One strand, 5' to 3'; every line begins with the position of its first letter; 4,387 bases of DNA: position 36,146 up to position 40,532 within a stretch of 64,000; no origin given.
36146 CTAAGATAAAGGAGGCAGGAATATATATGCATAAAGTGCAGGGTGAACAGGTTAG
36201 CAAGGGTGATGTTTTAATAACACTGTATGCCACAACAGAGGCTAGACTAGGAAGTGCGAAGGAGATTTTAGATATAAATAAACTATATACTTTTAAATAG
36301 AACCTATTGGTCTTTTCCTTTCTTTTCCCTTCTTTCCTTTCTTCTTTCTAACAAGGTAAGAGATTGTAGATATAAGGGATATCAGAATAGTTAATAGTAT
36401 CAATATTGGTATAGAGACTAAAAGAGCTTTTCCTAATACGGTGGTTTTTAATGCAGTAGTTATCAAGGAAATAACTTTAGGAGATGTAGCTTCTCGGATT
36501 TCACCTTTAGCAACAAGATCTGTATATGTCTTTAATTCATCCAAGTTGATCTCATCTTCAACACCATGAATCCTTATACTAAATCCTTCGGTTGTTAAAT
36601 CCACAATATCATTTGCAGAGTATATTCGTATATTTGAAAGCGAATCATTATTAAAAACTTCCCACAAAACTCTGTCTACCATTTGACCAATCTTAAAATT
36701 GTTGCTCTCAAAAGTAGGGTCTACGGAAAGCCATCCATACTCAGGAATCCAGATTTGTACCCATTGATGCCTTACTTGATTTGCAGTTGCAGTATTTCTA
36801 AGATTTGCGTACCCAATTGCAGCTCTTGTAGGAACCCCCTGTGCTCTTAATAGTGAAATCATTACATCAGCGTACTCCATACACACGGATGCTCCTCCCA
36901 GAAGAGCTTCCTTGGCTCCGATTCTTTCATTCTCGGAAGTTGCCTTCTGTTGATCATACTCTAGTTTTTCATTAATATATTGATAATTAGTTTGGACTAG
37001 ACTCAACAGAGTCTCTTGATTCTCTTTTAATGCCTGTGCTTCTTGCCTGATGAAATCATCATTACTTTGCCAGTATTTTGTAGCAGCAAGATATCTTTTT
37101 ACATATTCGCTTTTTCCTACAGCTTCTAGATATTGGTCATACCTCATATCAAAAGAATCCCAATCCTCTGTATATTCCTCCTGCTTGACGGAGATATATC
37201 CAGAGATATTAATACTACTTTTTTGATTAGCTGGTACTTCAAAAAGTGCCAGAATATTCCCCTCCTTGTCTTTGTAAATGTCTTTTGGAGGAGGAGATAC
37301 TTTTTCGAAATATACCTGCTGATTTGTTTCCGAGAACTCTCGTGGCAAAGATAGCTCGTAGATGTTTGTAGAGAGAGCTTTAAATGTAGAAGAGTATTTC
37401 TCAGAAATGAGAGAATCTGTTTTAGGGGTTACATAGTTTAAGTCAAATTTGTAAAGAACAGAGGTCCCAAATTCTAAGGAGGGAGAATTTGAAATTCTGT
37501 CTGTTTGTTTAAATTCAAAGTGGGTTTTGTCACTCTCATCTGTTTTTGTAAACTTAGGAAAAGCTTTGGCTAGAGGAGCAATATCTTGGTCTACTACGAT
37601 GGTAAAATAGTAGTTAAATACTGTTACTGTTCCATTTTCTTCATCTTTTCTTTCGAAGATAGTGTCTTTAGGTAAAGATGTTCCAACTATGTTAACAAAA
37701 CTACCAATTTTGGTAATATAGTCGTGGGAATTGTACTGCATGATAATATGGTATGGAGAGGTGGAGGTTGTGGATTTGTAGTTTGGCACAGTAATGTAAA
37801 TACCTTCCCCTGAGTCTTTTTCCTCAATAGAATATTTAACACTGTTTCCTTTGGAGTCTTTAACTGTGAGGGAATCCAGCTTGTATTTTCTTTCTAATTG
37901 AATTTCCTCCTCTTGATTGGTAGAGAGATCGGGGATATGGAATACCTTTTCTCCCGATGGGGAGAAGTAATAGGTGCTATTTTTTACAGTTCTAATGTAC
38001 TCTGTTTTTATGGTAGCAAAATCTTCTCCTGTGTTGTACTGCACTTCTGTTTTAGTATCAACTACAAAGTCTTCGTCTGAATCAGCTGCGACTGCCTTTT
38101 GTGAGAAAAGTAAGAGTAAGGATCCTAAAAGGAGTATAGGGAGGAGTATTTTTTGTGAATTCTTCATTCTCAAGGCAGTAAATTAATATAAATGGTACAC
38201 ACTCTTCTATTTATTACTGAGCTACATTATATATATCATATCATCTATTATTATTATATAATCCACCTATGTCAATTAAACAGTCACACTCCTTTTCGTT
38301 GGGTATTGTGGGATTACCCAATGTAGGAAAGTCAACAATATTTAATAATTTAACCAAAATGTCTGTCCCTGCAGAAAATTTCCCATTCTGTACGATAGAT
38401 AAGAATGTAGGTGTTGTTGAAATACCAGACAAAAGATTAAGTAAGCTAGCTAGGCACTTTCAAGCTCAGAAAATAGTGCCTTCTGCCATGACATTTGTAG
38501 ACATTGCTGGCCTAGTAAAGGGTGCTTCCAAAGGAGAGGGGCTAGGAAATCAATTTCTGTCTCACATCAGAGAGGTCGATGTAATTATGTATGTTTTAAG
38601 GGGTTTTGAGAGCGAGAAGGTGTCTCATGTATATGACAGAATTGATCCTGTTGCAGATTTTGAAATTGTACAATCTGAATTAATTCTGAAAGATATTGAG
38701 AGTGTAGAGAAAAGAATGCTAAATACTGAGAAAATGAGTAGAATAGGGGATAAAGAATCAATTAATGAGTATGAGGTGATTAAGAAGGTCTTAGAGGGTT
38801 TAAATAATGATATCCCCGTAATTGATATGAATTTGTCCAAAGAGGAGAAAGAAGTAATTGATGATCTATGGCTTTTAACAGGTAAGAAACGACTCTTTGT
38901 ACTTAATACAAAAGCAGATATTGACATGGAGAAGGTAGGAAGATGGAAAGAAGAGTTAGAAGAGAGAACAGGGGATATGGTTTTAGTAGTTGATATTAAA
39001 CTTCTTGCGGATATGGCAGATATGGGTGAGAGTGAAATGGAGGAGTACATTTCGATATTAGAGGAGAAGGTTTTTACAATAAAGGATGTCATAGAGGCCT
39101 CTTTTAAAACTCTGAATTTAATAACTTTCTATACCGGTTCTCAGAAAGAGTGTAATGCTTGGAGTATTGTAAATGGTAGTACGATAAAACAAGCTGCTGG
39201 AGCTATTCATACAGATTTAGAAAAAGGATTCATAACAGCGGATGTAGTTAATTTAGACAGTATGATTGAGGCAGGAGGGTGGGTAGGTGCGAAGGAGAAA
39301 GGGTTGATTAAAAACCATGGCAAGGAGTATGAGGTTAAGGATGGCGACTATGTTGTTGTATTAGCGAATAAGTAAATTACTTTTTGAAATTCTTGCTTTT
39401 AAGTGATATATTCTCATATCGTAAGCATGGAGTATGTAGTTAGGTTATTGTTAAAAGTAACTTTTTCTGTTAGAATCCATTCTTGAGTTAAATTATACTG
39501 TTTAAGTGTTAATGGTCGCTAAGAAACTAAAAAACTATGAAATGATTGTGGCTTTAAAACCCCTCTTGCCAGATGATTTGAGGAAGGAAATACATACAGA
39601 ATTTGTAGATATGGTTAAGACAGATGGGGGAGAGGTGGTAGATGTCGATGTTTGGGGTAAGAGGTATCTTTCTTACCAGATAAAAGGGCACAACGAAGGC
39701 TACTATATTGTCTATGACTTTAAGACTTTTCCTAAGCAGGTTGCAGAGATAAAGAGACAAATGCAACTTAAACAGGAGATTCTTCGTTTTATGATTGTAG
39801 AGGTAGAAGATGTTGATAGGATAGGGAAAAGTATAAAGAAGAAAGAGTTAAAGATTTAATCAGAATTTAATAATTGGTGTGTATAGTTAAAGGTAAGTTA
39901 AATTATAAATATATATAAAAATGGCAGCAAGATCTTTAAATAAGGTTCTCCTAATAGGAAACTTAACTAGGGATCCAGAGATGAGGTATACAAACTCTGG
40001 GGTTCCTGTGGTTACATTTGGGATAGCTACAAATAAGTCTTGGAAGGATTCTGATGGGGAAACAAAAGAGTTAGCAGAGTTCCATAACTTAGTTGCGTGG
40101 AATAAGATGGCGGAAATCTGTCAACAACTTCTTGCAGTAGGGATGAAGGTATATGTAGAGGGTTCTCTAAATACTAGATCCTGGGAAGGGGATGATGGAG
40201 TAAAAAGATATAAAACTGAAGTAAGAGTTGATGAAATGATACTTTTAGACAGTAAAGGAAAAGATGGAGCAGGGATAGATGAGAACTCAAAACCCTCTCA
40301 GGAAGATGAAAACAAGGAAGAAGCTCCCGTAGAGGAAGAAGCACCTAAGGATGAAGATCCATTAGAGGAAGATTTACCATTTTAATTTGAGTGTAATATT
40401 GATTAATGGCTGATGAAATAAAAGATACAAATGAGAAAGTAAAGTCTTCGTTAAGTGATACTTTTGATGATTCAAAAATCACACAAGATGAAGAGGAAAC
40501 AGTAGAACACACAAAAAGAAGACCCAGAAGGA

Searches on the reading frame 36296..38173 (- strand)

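Call 19: search_protein_families(library=pfam, proteins=[window:36296-38173:-], max_evalue=0.001)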
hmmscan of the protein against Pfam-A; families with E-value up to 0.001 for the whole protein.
window:36296-38173:- (626 aa): 1 family
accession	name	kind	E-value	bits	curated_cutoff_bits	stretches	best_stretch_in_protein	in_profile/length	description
PF01841.26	Transglut_core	-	3.7e-20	72.6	23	1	379-486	4-108/108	Transglutaminase-like superfamily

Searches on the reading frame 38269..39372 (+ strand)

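Call 38: search_protein_families(library=pfam, proteins=[window:38269-39372:+], max_evalue=0.001)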
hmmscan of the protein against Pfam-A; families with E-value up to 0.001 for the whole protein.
window:38269-39372:+ (368 aa): 4 families
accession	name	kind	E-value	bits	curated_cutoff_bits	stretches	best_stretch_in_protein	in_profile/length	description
PF06071.19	YchF-GTPase_C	-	1.3e-27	96.2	27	1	284-367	1-84/84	Protein of unknown function (DUF933)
PF01926.29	MMR_HSR1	-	1.5e-21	77.1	21.9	1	11-120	2-91/113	50S ribosome-binding GTPase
PF02421.24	FeoB_N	-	1.8e-08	34.5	27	1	12-55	4-47/156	Ferrous iron transport protein B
PF02824.27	TGS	-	0.00016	22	22.2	1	291-364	9-58/60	TGS domain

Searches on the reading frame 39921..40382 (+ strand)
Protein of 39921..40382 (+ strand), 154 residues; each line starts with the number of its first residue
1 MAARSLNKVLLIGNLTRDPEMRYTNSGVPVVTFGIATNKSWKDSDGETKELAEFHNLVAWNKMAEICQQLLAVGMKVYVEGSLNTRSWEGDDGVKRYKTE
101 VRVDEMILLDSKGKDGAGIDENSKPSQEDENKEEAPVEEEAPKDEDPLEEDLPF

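Call 38: search_protein_families(library=pfam, proteins=[window:39921-40382:+], max_evalue=0.001)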
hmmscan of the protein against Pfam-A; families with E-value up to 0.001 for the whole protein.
window:39921-40382:+ (154 aa): 2 families
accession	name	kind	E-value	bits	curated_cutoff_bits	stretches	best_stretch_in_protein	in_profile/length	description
PF00436.31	SSB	-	1.6e-35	121.8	26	1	6-107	1-102/104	Single-strand binding protein family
PF22657.2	SSB_1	-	7.2e-06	26.5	27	1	7-87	1-79/91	Another single-strand binding protein family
